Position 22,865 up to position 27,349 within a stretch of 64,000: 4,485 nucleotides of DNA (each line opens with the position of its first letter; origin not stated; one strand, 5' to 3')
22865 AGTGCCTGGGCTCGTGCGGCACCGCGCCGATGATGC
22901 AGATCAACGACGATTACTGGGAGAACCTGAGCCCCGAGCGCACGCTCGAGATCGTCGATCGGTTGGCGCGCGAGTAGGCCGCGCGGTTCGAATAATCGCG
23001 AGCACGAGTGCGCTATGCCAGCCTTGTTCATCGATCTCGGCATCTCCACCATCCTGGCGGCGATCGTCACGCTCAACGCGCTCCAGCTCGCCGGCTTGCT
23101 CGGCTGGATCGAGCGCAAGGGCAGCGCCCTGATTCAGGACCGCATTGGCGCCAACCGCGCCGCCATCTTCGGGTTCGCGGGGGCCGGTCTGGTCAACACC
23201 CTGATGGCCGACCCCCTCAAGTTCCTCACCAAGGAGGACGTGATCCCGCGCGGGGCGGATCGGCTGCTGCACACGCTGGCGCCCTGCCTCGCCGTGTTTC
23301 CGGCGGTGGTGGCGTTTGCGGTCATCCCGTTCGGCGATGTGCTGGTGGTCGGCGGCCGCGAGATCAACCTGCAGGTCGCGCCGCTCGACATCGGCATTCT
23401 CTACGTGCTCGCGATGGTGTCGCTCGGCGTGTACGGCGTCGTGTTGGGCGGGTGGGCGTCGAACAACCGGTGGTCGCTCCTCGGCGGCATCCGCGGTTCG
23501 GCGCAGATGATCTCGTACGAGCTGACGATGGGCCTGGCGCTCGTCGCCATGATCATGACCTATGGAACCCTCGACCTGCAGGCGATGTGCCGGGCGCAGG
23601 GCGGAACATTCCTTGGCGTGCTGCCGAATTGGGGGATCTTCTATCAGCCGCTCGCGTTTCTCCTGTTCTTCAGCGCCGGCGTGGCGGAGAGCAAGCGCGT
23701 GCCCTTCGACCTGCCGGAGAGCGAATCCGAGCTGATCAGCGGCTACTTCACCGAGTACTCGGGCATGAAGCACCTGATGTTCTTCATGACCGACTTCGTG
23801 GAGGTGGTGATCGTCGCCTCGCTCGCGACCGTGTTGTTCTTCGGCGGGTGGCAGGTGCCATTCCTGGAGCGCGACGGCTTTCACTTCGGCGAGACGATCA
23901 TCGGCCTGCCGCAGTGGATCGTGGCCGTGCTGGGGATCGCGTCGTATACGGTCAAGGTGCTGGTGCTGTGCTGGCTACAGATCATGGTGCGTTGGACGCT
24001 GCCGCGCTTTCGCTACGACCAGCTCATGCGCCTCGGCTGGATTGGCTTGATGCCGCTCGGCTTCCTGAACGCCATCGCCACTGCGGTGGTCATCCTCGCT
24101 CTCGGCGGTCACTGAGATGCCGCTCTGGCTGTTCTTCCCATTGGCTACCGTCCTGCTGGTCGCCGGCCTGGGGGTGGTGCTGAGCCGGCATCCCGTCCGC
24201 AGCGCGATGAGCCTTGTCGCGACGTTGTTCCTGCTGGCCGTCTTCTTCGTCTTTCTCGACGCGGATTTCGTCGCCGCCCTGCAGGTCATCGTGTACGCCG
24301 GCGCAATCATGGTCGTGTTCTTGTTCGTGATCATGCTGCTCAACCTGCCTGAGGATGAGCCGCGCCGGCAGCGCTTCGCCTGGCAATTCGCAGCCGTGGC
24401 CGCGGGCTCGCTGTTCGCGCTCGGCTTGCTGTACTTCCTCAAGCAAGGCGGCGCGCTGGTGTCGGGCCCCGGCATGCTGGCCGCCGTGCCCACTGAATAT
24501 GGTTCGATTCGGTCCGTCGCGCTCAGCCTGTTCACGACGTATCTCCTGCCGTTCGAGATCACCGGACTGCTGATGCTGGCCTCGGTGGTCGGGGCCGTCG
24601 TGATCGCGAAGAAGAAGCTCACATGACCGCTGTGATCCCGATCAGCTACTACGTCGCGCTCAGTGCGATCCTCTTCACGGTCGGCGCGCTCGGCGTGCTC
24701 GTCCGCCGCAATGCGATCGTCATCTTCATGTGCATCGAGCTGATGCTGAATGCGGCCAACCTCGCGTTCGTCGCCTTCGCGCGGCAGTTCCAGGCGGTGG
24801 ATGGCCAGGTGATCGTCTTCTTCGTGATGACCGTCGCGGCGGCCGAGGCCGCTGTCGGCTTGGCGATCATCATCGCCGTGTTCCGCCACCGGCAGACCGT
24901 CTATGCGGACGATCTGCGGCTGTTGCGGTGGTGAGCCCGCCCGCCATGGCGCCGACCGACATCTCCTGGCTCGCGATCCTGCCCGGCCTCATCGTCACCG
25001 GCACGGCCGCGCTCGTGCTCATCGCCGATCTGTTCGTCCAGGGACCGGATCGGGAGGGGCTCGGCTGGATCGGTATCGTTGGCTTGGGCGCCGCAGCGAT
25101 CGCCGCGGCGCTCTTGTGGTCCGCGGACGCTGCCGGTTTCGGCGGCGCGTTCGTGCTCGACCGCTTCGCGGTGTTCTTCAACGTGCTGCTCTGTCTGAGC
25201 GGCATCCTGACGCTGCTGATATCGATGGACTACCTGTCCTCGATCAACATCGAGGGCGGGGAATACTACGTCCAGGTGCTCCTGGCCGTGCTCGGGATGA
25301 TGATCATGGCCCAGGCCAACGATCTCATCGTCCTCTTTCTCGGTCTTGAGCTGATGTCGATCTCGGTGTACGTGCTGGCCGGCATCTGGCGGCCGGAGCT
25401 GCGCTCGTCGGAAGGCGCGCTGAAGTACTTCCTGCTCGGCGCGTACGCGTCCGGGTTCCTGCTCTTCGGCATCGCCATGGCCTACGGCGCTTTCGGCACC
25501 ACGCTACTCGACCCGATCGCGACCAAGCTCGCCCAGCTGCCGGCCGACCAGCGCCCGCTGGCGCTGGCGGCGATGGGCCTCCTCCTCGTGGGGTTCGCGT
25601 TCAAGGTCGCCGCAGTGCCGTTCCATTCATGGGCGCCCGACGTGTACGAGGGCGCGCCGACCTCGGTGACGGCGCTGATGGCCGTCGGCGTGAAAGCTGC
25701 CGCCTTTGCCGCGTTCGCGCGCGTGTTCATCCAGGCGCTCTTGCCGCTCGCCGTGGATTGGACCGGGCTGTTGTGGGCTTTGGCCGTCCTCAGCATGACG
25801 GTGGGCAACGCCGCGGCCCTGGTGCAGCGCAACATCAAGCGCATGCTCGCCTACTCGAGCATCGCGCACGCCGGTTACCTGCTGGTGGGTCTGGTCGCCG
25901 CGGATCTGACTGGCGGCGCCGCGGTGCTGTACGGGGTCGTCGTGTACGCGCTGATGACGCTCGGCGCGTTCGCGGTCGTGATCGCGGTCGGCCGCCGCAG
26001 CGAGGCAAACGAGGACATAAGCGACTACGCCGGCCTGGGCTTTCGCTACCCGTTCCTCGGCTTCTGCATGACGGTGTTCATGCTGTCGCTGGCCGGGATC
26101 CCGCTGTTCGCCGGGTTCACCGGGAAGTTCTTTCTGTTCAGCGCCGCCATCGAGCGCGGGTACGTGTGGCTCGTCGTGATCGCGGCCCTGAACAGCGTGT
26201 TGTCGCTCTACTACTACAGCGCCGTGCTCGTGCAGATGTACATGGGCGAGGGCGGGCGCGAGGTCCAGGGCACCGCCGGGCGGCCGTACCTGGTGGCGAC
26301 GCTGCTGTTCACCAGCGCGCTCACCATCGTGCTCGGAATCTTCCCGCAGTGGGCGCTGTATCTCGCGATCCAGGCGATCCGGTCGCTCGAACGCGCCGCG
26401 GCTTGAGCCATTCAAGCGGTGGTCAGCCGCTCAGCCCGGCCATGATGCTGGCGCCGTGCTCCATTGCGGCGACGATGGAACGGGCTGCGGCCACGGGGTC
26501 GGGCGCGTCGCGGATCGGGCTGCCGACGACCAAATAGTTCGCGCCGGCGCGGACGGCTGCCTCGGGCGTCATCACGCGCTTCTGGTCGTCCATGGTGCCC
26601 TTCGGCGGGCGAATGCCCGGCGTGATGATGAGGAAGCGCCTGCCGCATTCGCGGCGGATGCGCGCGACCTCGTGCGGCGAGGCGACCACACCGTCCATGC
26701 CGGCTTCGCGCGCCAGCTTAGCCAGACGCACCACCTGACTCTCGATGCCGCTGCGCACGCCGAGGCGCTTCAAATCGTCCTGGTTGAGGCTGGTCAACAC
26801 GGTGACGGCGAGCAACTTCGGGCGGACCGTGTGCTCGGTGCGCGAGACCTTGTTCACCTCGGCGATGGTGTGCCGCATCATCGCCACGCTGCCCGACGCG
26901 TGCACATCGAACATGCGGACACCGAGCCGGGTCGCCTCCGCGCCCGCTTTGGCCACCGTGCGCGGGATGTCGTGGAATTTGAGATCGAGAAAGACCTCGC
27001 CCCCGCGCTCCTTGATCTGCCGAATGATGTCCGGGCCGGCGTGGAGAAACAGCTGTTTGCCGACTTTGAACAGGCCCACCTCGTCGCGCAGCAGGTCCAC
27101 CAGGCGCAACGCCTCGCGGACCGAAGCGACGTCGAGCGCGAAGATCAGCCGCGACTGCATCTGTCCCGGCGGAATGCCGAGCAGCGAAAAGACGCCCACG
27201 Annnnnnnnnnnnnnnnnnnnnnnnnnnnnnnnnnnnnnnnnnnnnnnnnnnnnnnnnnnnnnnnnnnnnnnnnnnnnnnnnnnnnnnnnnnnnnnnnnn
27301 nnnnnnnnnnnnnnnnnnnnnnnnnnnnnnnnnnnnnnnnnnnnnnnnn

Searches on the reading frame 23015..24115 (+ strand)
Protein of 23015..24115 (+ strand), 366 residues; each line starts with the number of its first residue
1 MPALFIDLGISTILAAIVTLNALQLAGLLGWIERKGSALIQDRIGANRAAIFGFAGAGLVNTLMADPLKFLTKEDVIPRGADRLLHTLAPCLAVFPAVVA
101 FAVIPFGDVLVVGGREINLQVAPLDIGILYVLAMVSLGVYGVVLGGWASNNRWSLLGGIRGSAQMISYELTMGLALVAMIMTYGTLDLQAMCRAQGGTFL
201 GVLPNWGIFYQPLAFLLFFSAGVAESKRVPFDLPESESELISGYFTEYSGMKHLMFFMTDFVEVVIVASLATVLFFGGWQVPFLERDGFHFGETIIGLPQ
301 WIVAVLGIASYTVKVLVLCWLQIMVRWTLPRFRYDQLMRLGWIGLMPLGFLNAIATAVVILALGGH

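Call 48: search_protein_families(library=pfam, proteins=[window:23015-24115:+], max_evalue=0.00001)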
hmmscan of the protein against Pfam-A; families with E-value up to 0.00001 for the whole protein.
window:23015-24115:+ (366 aa): 1 family
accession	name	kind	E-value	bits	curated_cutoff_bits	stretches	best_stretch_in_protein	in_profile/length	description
PF00146.26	NADHdh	-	4.1e-100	335.4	27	1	17-357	6-298/298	NADH dehydrogenase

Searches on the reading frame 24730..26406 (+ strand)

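Call 48: search_protein_families(library=pfam, proteins=[window:24730-26406:+], max_evalue=0.00001)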
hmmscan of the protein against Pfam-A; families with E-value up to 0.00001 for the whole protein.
window:24730-26406:+ (558 aa): 1 family
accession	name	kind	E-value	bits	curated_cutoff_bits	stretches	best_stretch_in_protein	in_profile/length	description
PF00361.26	Proton_antipo_M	-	7.4e-74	249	21.5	1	196-492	1-294/294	NADH:quinone oxidoreductase/Mrp antiporter, TM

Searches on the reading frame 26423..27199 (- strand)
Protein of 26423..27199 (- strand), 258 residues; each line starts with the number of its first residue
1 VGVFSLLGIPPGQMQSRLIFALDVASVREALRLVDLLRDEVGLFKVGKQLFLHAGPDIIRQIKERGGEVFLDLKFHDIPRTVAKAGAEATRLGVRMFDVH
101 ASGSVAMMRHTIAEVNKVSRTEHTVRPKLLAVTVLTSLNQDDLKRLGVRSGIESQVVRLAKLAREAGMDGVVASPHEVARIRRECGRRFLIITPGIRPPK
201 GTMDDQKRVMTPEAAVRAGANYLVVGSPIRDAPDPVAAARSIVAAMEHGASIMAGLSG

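Call 10: search_protein_families(library=pfam, proteins=[window:26423-27199:-], max_evalue=0.001)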
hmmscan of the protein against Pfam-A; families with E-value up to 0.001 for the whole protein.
window:26423-27199:- (258 aa): 1 family
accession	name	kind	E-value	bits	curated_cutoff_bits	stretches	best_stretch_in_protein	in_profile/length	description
PF00215.30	OMPdecase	-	6.4e-57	193.4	27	1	16-242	1-221/221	Orotidine 5'-phosphate decarboxylase / HUMPS family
